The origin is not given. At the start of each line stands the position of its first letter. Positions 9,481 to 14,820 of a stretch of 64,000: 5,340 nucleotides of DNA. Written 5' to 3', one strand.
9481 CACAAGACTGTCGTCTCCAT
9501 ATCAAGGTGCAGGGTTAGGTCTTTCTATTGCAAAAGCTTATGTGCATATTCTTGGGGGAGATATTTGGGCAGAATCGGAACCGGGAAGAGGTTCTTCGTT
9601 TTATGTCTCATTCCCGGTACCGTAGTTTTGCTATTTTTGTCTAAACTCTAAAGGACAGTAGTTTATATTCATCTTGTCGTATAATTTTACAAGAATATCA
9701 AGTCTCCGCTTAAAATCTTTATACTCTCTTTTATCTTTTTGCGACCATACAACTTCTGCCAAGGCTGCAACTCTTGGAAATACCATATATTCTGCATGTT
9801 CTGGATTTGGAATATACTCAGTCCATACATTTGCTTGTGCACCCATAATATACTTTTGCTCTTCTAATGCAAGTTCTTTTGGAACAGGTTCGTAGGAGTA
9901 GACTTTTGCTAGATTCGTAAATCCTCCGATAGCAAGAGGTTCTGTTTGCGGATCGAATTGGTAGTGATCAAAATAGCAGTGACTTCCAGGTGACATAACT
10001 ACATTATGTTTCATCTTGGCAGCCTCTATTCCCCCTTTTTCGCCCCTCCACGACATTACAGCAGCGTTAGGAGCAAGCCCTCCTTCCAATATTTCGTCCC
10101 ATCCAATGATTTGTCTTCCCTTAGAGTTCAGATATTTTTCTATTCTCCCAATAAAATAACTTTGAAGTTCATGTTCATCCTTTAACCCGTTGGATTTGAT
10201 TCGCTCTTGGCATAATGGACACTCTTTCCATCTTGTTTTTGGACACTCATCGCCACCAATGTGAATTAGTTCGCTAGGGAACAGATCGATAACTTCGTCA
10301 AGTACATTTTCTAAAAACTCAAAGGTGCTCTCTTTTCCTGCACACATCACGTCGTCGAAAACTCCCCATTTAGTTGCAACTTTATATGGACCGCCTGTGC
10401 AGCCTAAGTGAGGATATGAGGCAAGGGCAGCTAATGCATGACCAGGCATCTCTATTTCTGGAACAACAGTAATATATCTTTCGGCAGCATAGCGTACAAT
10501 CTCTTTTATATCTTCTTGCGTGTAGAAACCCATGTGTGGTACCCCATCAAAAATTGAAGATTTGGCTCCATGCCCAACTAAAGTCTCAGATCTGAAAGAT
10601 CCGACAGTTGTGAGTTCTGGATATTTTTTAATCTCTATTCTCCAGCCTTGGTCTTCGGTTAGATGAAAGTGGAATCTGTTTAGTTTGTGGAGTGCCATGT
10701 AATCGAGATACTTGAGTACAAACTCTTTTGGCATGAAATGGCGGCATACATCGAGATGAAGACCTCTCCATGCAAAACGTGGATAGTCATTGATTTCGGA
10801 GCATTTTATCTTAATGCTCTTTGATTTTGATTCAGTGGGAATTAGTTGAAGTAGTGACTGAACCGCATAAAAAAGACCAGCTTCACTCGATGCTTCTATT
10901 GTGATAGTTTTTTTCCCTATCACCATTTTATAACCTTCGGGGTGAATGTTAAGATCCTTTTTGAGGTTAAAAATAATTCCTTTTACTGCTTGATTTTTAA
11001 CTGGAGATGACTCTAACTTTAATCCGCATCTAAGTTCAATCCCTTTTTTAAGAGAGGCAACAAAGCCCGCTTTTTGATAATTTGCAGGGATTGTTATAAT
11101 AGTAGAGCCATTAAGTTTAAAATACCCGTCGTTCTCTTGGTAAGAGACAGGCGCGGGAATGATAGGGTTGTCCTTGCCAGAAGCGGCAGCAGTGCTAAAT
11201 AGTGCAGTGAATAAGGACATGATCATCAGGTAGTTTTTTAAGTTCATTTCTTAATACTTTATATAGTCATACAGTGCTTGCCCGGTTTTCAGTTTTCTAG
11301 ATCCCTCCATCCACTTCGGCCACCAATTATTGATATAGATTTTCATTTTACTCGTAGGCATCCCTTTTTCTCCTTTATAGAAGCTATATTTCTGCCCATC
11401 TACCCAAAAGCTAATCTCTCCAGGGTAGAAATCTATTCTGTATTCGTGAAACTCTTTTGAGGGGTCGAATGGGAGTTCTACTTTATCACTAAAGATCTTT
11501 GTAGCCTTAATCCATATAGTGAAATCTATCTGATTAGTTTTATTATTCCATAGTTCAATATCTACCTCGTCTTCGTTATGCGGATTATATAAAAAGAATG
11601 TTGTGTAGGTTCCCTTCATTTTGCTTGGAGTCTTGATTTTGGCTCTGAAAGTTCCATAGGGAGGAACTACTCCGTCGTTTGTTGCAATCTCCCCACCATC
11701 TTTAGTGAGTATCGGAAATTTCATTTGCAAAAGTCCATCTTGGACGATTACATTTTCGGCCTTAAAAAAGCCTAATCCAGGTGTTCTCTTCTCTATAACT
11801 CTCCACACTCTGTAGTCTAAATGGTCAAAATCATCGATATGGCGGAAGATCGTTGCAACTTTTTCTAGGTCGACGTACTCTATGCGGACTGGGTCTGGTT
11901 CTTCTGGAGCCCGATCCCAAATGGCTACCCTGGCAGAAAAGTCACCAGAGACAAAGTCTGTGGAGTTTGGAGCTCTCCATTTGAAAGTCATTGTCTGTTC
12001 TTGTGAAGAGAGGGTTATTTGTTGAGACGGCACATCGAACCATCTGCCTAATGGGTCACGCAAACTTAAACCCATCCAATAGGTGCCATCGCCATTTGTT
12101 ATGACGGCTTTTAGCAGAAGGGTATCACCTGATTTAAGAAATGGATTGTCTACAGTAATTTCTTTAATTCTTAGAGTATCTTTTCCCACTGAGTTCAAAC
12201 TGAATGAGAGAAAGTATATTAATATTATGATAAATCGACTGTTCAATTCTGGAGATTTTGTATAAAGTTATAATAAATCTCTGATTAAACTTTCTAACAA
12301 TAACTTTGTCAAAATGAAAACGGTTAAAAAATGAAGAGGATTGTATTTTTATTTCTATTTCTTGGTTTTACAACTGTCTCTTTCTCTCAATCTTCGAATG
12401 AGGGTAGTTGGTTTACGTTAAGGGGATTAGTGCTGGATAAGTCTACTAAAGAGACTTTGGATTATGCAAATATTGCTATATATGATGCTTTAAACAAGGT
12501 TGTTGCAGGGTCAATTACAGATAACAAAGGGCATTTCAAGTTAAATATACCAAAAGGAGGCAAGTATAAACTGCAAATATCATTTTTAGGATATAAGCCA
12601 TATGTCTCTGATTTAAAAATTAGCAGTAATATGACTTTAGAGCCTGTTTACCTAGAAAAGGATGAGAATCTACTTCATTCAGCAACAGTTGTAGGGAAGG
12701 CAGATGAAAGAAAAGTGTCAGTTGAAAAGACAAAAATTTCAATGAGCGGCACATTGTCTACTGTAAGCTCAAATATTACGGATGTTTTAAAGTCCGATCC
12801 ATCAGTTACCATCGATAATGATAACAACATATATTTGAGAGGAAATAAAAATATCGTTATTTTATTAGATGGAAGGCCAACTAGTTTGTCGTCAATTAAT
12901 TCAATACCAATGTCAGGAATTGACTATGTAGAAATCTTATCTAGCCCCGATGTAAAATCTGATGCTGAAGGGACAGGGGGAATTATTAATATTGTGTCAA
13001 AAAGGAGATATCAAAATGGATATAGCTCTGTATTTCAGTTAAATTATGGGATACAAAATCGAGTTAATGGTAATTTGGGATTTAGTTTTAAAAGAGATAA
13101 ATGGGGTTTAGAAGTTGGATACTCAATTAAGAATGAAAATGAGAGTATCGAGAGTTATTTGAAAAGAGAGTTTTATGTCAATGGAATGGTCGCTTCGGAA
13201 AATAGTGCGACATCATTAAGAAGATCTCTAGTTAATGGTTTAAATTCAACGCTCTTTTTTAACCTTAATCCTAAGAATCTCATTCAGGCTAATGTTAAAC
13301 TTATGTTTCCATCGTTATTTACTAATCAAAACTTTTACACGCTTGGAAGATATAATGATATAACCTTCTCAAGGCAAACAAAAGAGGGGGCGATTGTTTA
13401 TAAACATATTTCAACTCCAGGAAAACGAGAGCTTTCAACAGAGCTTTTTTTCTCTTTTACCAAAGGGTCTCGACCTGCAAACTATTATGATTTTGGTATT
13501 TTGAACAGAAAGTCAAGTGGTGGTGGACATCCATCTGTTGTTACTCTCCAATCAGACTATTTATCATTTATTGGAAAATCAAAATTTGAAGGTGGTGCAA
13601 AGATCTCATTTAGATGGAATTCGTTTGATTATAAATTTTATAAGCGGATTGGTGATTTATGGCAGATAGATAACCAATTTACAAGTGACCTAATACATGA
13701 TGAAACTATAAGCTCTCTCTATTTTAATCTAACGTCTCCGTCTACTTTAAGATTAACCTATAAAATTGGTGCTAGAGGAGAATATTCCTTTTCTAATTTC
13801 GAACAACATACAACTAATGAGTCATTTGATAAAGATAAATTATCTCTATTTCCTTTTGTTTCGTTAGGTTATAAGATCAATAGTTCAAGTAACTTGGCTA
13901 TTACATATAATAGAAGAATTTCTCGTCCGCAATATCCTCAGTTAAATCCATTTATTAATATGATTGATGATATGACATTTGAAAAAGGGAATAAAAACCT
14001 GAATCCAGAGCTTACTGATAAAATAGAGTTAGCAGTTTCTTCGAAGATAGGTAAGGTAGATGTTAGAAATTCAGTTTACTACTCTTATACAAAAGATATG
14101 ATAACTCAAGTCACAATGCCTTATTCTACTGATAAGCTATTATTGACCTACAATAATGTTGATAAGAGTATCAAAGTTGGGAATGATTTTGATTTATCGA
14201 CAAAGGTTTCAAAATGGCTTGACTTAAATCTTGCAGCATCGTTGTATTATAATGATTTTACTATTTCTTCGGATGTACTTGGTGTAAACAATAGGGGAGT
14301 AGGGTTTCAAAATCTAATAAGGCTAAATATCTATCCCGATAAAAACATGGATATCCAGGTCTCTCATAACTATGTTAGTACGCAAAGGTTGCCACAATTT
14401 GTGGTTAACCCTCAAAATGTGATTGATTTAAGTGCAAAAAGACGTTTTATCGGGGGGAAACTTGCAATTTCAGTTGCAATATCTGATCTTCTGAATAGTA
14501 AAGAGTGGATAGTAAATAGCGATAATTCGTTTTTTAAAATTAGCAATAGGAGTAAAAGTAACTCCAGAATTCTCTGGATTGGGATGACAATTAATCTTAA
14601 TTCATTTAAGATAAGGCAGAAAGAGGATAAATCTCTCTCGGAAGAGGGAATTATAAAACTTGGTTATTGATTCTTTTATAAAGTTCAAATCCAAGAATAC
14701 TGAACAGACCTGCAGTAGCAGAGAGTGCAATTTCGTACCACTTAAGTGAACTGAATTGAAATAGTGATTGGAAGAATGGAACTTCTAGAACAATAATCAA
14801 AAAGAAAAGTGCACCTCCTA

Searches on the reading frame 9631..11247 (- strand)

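Call 94: search_protein_families(library=pfam, proteins=[window:9631-11247:-], max_evalue=0.001)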
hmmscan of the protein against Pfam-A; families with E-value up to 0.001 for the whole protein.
window:9631-11247:- (538 aa): 2 families
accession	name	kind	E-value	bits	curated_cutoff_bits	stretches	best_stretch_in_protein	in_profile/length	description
PF00728.28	Glyco_hydro_20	-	1.1e-124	416.8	22.3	1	158-503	1-347/348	Glycosyl hydrolase family 20, catalytic domain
PF02838.20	Glyco_hydro_20b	-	1.4e-22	81.2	26.1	1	28-155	3-124/124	Glycosyl hydrolase family 20, domain 2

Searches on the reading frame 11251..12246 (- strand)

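Call 94: search_protein_families(library=pfam, proteins=[window:11251-12246:-], max_evalue=0.001)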
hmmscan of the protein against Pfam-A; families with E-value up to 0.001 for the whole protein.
window:11251-12246:- (331 aa): 1 family
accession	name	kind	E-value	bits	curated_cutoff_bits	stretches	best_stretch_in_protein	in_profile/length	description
PF00722.28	Glyco_hydro_16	-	2.5e-24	86.1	22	1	163-328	11-173/175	Glycosyl hydrolases family 16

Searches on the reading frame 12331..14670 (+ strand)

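Call 94: search_protein_families(library=pfam, proteins=[window:12331-14670:+], max_evalue=0.001)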
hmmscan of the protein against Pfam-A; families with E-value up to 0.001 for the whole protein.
window:12331-14670:+ (779 aa): 5 families
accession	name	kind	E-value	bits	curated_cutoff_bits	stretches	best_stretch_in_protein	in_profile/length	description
PF14905.12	OMP_b-brl_3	-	1.7e-76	258.4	27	1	366-751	8-405/408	Outer membrane protein beta-barrel family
PF13715.12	CarbopepD_reg_2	-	1.1e-14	54.6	32.2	1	31-117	2-85/88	CarboxypepD_reg-like domain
PF13620.12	CarboxypepD_reg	-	6.2e-11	42.9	32.3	1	29-99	1-71/82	Carboxypeptidase regulatory-like domain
PF00593.30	TonB_dep_Rec_b-barrel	-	3.6e-10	40.7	27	1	350-654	60-361/436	TonB dependent receptor-like, beta-barrel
PF07715.20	Plug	-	3.9e-08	34.2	23.9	1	136-217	12-106/107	TonB-dependent Receptor Plug Domain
